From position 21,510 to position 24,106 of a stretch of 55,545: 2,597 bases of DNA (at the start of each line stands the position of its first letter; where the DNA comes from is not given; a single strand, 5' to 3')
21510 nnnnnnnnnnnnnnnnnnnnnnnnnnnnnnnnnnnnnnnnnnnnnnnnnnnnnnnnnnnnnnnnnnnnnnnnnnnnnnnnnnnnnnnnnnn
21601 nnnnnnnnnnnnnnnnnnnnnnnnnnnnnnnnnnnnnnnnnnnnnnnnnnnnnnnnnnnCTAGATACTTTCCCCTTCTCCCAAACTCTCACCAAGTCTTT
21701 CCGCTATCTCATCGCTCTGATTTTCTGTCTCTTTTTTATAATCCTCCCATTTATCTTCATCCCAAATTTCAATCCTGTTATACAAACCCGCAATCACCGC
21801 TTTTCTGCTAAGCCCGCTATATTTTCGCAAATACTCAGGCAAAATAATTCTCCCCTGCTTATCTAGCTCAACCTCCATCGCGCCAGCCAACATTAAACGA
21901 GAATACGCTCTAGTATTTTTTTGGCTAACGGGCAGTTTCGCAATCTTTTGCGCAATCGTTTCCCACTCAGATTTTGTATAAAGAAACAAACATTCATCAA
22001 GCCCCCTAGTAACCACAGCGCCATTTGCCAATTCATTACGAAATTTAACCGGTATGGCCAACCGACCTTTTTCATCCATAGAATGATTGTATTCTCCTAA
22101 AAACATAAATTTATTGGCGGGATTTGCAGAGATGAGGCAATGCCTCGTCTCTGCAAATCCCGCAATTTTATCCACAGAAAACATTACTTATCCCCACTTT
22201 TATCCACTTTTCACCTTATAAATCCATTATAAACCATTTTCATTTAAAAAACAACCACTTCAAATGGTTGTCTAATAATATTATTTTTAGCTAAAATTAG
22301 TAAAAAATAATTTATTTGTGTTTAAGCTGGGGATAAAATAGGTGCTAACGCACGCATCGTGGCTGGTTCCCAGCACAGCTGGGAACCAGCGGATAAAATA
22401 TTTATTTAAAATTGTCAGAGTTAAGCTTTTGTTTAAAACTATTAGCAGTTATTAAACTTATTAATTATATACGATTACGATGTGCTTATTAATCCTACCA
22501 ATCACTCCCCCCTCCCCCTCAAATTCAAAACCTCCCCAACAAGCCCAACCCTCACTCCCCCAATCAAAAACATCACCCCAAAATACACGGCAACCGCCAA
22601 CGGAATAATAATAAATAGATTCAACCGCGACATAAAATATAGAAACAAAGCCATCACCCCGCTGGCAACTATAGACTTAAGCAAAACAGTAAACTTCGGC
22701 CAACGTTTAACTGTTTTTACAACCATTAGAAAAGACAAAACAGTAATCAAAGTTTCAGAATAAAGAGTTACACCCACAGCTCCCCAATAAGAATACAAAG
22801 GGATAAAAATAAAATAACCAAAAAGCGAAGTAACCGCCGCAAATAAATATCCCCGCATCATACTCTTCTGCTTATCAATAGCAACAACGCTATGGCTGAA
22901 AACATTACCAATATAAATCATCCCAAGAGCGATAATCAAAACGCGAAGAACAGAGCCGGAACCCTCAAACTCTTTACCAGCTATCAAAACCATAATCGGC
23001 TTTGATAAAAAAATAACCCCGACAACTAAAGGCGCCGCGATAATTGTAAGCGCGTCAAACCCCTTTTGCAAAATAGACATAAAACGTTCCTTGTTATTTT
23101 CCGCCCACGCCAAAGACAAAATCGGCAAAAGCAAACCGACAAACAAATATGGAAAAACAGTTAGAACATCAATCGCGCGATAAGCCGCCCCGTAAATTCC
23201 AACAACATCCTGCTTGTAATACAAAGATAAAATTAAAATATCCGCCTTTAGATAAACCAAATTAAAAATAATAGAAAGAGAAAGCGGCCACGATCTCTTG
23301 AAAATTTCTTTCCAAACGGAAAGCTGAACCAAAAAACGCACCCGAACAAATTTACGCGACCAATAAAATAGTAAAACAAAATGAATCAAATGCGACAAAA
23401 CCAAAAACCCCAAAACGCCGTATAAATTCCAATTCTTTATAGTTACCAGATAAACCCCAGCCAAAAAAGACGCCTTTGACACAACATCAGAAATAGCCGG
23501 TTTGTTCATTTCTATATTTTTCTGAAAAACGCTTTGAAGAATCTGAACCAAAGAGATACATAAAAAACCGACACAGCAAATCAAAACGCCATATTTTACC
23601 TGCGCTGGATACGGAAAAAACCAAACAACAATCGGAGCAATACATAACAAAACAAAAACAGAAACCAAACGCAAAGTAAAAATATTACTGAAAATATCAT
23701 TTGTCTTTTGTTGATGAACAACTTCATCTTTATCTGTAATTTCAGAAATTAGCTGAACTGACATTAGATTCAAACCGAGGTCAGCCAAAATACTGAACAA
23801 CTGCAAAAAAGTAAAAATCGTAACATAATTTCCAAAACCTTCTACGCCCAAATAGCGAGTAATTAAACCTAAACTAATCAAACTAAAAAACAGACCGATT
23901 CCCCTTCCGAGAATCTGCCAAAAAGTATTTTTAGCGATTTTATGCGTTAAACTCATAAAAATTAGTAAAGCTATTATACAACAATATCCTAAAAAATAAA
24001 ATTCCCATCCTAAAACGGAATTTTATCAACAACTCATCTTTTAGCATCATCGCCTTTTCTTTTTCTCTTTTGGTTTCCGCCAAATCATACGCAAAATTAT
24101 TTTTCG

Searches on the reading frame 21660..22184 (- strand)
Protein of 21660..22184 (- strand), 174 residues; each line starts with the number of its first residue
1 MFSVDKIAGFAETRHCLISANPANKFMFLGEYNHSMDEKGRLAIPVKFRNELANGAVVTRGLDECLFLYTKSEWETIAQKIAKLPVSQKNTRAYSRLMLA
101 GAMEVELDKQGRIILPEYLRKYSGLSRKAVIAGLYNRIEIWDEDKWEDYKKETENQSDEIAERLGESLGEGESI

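Call 76: search_protein_families(library=pfam, proteins=[window:21660-22184:-], max_evalue=0.001)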
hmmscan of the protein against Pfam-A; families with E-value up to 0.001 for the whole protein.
window:21660-22184:- (174 aa): 1 family
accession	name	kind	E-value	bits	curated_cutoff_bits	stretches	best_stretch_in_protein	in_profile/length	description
PF02381.23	MraZ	-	1.2e-42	144.1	23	2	98-164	1-68/72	MraZ protein, putative antitoxin-like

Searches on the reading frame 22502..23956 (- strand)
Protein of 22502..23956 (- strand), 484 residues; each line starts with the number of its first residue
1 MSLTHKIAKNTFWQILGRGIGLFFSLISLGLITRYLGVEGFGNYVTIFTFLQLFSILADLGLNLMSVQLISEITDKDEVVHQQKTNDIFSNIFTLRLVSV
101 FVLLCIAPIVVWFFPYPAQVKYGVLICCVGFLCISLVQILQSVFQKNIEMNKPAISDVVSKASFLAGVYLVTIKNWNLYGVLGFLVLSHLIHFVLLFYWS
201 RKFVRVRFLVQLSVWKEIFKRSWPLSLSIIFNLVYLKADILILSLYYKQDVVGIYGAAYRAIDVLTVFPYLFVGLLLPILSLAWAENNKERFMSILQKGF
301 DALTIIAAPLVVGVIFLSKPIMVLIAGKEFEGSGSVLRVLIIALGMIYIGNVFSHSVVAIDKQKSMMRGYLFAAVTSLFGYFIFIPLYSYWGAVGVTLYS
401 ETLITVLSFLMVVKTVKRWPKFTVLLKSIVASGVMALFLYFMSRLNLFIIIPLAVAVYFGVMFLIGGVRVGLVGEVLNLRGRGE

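Call 76: search_protein_families(library=pfam, proteins=[window:22502-23956:-], max_evalue=0.001)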
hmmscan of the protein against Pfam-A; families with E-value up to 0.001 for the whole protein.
window:22502-23956:- (484 aa): 2 families
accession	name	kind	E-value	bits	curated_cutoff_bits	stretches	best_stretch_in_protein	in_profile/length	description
PF01943.22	Polysacc_synt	-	2.6e-33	116.1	28.2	1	8-281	2-271/274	Polysaccharide biosynthesis protein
PF13440.11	Polysacc_synt_3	-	6.8e-23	81.8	23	1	32-331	2-289/293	Polysaccharide biosynthesis protein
